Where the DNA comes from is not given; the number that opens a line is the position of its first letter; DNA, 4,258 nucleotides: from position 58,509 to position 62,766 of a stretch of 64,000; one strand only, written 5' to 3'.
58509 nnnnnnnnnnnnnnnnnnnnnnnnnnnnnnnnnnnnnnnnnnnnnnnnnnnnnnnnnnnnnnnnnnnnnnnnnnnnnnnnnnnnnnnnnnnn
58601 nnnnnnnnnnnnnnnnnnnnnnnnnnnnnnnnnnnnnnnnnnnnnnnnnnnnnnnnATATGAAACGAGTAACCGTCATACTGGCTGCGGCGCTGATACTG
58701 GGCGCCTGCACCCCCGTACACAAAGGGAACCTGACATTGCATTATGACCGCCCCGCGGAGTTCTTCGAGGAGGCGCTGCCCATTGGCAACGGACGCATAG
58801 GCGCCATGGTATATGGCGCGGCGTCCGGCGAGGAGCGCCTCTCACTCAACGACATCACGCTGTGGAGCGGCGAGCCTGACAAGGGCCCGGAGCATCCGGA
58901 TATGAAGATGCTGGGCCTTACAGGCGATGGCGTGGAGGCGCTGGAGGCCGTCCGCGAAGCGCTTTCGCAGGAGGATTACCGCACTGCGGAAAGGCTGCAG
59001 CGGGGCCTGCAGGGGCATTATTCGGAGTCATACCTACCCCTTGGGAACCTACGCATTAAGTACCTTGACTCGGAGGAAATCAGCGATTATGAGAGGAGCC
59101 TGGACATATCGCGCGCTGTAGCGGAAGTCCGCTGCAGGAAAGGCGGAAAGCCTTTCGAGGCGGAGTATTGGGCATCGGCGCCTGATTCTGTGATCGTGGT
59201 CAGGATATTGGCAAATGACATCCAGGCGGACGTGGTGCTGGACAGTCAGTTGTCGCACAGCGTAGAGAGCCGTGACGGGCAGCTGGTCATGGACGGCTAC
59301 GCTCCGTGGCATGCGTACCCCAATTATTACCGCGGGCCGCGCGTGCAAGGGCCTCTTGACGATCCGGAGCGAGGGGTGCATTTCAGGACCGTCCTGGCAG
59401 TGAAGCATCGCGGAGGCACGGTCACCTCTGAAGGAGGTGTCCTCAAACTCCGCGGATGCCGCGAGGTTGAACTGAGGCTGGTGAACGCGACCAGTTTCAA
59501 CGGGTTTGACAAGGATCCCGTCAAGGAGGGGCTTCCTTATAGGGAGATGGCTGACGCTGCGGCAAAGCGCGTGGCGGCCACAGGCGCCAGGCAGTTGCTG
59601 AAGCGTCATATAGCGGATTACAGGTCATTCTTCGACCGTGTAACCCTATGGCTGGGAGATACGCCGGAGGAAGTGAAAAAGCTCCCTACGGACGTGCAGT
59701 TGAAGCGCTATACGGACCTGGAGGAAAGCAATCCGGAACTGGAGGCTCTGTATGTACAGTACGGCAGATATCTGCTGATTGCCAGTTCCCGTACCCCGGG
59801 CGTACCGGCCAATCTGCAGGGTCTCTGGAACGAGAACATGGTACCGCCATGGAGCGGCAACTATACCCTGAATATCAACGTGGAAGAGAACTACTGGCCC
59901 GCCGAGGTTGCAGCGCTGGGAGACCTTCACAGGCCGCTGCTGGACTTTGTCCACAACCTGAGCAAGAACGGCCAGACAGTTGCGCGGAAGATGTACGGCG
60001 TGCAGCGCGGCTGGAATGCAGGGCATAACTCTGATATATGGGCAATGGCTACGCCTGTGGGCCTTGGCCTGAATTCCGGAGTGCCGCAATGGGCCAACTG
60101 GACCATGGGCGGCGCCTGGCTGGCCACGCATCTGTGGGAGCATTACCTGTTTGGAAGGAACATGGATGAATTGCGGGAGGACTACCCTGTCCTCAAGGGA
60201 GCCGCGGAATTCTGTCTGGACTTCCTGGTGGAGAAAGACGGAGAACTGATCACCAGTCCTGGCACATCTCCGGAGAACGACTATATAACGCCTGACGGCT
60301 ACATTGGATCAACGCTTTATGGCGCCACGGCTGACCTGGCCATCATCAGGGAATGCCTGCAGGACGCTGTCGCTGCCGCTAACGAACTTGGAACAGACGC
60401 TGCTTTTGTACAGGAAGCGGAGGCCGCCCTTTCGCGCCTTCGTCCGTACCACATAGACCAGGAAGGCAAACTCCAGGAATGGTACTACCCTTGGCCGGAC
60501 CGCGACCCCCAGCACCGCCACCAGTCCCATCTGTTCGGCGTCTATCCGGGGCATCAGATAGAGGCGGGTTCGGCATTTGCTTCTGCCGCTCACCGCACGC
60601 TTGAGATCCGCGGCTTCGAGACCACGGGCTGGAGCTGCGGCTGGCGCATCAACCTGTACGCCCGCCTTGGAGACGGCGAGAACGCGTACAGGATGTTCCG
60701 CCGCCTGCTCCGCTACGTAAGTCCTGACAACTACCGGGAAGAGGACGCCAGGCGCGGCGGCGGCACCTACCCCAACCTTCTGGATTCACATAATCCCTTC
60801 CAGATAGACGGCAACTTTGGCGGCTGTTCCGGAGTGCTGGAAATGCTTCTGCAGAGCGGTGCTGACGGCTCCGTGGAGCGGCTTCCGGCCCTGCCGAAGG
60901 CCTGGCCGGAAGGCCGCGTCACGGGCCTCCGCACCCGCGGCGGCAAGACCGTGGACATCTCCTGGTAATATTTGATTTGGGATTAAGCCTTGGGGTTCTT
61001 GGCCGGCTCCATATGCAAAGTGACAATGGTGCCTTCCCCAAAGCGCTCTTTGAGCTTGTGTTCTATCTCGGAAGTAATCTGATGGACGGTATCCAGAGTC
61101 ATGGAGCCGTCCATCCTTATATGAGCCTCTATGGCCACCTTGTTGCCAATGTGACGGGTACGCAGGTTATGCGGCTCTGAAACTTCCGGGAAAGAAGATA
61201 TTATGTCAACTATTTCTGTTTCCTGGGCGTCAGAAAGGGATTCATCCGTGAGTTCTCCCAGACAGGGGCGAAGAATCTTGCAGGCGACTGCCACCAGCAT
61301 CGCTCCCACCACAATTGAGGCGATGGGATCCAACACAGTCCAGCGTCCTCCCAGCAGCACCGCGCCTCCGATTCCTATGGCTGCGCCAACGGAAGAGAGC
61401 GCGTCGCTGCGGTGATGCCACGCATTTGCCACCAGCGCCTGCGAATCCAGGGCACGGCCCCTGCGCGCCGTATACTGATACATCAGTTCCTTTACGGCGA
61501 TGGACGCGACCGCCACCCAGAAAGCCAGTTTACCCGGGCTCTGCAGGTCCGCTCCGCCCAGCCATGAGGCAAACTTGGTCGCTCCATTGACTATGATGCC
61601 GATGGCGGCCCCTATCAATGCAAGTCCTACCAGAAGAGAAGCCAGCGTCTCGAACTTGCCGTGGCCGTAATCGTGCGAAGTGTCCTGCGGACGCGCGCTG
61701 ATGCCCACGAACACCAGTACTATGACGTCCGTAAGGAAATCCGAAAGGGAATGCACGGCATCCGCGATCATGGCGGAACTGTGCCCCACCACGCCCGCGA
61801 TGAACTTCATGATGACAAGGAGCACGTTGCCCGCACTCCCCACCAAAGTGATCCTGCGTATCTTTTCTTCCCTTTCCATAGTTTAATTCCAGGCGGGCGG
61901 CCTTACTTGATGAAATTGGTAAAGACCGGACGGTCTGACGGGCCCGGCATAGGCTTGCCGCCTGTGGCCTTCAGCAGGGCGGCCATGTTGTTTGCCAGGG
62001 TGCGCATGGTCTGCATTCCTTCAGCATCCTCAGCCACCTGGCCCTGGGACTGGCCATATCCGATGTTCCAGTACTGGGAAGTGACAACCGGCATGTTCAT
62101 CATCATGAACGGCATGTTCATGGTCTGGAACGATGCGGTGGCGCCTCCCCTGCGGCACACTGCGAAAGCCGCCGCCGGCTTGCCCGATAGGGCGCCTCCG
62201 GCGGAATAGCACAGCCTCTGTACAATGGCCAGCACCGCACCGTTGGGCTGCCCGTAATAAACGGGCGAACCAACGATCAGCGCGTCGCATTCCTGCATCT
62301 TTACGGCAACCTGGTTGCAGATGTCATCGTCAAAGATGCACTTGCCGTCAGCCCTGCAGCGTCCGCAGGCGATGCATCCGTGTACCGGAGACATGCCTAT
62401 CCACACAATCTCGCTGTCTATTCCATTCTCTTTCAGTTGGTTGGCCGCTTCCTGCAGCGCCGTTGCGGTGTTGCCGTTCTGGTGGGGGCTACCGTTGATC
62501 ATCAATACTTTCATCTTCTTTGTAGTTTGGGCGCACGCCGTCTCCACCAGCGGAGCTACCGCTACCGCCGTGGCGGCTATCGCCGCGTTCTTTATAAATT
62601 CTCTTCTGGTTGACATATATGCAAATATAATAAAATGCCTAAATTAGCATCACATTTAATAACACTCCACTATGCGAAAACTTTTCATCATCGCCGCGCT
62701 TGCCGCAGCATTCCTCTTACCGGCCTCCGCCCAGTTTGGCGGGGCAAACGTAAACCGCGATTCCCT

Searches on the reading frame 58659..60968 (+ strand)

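Call 7: search_protein_families(library=pfam, proteins=[window:58659-60968:+], max_evalue=0.001)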
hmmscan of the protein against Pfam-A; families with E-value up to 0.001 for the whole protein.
window:58659-60968:+ (769 aa): 3 families
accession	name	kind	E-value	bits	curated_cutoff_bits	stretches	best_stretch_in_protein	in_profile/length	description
PF22124.2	Glyco_hydro_95_cat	-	8.6e-158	526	27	1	311-730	3-408/408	Glycosyl hydrolase family 95 catalytic domain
PF14498.12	Glyco_hyd_65N_2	-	1.4e-56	192.6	27.7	1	27-281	1-232/234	Glycosyl hydrolase family 65, N-terminal domain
PF21307.2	Glyco_hydro_95_C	-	2.5e-10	41.2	27.6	1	736-769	4-37/94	Glycoside hydrolase family 95, C-terminal domain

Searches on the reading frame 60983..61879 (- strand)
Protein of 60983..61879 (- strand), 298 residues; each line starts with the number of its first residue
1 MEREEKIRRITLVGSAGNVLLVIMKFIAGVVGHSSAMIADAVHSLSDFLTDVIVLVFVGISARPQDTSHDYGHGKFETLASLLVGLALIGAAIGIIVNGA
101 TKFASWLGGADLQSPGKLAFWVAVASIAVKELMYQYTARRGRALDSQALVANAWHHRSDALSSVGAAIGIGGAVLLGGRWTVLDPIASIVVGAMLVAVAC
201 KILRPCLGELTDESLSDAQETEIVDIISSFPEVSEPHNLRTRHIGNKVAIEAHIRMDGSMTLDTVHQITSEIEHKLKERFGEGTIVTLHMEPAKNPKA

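Call 7: search_protein_families(library=pfam, proteins=[window:60983-61879:-], max_evalue=0.001)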
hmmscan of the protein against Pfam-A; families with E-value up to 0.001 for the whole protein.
window:60983-61879:- (298 aa): 2 families
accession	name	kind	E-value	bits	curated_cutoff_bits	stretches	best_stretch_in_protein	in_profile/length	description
PF01545.26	Cation_efflux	-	6.5e-44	150.5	26.6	1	13-210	3-197/198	Cation efflux family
PF16916.11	ZT_dimer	-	2e-24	85.8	26.7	1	216-292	2-77/78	Dimerisation domain of Zinc Transporter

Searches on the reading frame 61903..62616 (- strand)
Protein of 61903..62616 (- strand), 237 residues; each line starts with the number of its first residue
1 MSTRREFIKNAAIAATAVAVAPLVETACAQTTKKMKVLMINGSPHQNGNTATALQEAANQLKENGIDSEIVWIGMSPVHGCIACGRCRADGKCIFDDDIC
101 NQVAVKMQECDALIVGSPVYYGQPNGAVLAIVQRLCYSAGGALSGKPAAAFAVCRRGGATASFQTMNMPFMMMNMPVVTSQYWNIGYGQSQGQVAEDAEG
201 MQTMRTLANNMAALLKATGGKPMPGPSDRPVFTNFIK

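Call 7: search_protein_families(library=pfam, proteins=[window:61903-62616:-], max_evalue=0.001)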
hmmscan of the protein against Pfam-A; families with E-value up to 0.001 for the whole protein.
window:61903-62616:- (237 aa): 2 families
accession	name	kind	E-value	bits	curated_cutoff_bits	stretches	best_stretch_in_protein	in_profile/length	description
PF03358.20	FMN_red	-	5.3e-27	94.7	24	1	35-188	1-150/152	NADPH-dependent FMN reductase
PF02525.22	Flavodoxin_2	-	8.2e-05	22.8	27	1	35-124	1-92/198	Flavodoxin-like fold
